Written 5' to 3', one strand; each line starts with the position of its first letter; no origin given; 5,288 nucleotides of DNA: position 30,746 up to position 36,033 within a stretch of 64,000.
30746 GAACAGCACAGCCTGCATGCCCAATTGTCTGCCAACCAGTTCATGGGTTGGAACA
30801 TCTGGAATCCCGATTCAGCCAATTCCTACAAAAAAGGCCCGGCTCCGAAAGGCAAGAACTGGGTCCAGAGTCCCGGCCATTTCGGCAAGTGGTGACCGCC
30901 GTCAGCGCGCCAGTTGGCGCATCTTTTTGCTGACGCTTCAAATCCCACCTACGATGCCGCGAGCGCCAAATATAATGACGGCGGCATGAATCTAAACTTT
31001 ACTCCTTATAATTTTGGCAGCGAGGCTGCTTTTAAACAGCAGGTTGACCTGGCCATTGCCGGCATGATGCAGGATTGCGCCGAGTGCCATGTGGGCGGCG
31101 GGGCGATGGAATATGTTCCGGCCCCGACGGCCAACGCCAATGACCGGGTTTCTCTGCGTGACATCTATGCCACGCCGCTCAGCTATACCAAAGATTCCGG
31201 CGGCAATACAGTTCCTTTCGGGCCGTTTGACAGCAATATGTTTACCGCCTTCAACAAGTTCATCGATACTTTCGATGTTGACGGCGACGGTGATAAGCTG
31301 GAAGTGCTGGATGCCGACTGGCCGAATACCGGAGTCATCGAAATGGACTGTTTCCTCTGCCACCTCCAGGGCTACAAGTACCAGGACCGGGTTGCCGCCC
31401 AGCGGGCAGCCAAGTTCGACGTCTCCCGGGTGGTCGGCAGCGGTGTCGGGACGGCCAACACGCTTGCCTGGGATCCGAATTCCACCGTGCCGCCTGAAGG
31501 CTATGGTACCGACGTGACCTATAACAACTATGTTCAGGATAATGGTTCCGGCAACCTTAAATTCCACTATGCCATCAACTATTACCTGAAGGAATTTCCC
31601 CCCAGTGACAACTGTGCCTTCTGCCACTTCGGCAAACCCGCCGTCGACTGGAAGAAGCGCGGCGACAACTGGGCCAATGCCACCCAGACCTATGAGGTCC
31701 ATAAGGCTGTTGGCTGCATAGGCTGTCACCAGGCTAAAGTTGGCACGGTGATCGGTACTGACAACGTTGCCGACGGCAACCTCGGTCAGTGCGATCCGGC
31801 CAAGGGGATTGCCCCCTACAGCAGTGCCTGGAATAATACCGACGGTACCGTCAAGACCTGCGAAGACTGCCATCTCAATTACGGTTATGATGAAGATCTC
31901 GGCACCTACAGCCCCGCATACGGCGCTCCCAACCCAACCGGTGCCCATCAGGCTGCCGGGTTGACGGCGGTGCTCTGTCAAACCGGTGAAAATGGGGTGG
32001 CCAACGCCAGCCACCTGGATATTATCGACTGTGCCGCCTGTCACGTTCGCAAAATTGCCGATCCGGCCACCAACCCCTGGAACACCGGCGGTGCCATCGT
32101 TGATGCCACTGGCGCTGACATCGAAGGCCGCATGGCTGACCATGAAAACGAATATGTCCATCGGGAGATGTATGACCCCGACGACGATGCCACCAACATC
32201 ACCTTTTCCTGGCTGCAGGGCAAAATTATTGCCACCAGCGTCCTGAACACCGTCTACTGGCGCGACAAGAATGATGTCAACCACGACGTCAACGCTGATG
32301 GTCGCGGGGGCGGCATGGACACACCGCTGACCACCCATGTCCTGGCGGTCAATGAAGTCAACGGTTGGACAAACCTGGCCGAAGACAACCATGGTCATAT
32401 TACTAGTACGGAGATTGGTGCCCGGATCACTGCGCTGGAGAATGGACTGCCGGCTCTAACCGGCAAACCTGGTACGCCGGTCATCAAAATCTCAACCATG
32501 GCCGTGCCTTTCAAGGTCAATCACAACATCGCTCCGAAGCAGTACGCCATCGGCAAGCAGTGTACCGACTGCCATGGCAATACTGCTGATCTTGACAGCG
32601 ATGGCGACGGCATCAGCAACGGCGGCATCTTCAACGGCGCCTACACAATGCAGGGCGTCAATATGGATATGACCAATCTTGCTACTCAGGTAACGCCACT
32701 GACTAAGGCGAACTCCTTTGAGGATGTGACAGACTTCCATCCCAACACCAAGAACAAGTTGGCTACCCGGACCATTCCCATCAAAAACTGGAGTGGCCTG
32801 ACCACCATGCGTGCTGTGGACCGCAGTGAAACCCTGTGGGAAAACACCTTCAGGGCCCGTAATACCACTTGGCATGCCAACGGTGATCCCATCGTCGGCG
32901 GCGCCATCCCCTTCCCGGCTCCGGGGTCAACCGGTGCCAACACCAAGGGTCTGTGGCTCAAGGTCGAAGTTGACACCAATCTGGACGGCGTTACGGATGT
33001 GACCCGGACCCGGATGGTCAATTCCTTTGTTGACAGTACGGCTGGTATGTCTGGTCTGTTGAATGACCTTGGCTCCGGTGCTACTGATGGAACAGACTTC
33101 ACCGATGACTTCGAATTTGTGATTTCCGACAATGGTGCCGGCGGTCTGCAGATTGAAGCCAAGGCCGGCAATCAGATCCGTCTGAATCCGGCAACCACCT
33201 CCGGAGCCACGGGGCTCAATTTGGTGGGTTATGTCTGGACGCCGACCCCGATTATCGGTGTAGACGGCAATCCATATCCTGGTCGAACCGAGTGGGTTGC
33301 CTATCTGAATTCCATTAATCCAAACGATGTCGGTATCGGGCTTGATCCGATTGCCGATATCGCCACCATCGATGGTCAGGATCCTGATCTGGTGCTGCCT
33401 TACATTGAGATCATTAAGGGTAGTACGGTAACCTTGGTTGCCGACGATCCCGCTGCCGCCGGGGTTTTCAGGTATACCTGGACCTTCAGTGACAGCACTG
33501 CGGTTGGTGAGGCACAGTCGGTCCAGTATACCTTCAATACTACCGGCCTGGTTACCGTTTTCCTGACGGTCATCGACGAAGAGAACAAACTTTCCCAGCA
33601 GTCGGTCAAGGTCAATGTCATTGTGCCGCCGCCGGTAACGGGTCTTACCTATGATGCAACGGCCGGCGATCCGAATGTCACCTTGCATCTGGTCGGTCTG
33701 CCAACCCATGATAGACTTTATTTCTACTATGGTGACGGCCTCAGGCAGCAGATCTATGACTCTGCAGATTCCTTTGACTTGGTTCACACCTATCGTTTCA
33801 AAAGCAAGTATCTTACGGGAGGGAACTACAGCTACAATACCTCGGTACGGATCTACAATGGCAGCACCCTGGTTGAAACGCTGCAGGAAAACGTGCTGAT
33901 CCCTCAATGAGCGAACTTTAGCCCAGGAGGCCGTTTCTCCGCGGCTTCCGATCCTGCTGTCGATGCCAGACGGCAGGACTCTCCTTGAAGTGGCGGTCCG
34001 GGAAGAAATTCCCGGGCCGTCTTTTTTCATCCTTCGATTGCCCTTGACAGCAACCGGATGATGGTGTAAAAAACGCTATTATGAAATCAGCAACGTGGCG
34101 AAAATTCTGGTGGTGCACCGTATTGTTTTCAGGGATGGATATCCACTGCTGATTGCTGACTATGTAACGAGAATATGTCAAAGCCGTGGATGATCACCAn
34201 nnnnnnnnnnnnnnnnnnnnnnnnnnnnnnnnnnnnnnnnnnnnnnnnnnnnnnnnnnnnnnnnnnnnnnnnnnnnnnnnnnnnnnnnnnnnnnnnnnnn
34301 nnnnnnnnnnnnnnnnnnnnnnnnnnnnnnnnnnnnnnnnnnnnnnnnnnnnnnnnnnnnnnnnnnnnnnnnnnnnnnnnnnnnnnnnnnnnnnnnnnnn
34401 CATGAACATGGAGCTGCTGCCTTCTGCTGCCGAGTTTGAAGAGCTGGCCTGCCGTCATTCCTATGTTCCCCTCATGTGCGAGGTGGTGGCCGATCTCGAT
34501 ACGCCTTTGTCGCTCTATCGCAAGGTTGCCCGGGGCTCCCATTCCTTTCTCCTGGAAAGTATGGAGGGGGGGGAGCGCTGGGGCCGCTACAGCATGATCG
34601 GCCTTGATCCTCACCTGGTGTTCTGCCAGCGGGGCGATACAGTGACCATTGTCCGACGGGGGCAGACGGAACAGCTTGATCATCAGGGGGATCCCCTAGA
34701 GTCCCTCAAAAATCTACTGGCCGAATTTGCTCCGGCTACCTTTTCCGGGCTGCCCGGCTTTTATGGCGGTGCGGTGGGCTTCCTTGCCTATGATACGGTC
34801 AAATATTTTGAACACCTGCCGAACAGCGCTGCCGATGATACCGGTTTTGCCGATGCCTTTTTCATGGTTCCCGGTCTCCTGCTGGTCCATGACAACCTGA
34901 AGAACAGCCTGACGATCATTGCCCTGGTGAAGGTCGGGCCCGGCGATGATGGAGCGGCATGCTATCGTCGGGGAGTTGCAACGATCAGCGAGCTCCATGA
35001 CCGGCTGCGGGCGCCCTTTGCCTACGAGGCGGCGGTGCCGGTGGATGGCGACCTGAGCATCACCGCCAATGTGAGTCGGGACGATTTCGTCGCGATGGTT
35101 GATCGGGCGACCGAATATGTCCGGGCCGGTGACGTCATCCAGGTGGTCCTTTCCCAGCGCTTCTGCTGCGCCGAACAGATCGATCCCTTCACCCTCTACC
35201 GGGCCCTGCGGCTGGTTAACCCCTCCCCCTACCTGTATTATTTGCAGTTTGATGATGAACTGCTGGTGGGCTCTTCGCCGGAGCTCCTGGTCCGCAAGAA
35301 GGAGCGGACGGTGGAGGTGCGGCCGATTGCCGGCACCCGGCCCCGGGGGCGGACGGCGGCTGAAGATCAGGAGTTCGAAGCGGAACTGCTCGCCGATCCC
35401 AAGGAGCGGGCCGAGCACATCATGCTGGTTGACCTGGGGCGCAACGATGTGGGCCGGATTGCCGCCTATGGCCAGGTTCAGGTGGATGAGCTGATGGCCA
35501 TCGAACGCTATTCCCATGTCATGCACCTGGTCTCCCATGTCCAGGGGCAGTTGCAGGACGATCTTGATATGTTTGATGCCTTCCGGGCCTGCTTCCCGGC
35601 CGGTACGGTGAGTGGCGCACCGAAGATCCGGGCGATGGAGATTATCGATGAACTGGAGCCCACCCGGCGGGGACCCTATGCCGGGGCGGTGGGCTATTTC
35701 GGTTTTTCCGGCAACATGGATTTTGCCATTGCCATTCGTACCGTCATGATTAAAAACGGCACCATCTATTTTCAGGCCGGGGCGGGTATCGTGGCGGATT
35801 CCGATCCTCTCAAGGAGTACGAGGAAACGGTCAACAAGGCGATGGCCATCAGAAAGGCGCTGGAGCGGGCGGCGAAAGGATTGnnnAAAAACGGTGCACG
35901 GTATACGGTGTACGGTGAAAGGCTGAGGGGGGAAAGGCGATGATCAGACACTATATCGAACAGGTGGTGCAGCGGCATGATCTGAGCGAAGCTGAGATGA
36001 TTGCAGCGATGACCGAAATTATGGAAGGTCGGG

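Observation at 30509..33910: Giant octaheme cytochrome interrupted by a single in-frame UGA followed by a SECIS-like hairpin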

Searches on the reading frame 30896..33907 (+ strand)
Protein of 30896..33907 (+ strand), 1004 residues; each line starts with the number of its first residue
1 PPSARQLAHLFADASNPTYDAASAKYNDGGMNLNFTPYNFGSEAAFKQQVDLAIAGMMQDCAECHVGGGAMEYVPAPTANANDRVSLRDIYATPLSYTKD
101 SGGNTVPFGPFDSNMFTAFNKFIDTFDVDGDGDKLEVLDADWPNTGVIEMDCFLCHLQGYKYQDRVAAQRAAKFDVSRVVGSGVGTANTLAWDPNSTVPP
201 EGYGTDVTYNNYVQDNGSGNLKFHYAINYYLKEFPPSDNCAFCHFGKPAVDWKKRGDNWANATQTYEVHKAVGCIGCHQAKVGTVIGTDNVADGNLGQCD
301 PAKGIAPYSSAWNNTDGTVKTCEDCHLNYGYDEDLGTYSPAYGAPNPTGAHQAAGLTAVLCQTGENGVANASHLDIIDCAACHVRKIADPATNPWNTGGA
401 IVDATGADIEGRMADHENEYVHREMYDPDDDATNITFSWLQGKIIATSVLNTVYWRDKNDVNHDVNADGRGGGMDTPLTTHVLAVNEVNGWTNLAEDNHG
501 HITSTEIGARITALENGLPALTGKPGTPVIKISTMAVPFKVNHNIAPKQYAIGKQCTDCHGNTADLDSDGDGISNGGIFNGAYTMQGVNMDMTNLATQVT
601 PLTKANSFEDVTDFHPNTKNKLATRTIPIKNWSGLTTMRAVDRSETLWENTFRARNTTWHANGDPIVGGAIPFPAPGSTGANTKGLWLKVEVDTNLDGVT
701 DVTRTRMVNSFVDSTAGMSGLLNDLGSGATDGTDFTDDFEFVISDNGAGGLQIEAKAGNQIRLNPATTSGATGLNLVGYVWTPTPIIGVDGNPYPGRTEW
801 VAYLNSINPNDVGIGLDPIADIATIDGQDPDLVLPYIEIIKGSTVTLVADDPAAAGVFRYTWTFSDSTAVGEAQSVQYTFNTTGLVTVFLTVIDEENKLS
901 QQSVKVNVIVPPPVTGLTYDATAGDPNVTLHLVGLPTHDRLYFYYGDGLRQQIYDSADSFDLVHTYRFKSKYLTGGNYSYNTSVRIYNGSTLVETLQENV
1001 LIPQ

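Call 4: search_protein_families(library=pfam, proteins=[window:30896-33907:+], max_evalue=0.01)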
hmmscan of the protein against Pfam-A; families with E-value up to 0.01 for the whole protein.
window:30896-33907:+ (1004 aa): 7 families
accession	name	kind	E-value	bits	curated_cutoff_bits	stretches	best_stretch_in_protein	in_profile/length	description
PF22113.1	Mtrc-MtrF_II-IV_dom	-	9.5e-08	32.2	30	0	233-326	77-163/176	Outer membrane cytochrome MtrC/MtrF-like, domains II/IV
PF14522.11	Cytochrome_C7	-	6.4e-07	29.6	24.8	0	312-383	6-66/67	Cytochrome c7 and related cytochrome c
PF18911.6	PKD_4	-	7.1e-07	29.6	27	1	841-907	16-84/85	PKD domain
PF00801.26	PKD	-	2.7e-05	24.5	23.5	1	842-903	14-76/80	PKD domain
PF14537.11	Cytochrom_c3_2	-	0.00026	21.8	25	0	237-280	26-66/79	Cytochrome c3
PF03264.19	Cytochrom_NNT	-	0.00064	19.9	24.1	0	237-280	125-166/174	NapC/NirT cytochrome c family, N-terminal region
PF13442.11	Cytochrome_CBB3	-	0.0065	17.2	27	0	59-77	12-25/68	Cytochrome C oxidase, cbb3-type, subunit III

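Call 5: search_protein_families(library=ncbifam, proteins=[window:30896-33907:+], max_evalue=0.01)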
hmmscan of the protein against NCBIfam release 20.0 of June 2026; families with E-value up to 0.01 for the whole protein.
window:30896-33907:+ (1004 aa): 2 families
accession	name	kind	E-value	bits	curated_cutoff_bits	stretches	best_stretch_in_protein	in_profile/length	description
TIGR00864.1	PCC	subfamily_domain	0.0049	13.2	1861.4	1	842-921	1071-1147/2700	polycystin cation channel protein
NF045614.1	efflu_CzcI_Cupr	equivalog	0.0061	17.2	100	0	141-163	61-83/124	cation efflux protein, CzcI family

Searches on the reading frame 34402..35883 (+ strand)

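Call 17: search_protein_families(library=pfam, proteins=[window:34402-35883:+], max_evalue=0.001)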
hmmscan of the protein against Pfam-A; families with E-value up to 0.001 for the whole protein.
window:34402-35883:+ (494 aa): 2 families
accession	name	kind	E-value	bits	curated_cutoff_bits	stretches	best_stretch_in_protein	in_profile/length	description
PF00425.24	Chorismate_bind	-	1.1e-96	323.7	27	1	226-479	2-257/257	chorismate binding enzyme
PF04715.19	Anth_synt_I_N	-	4.3e-37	127.9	23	1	31-172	1-140/140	Anthranilate synthase component I, N terminal region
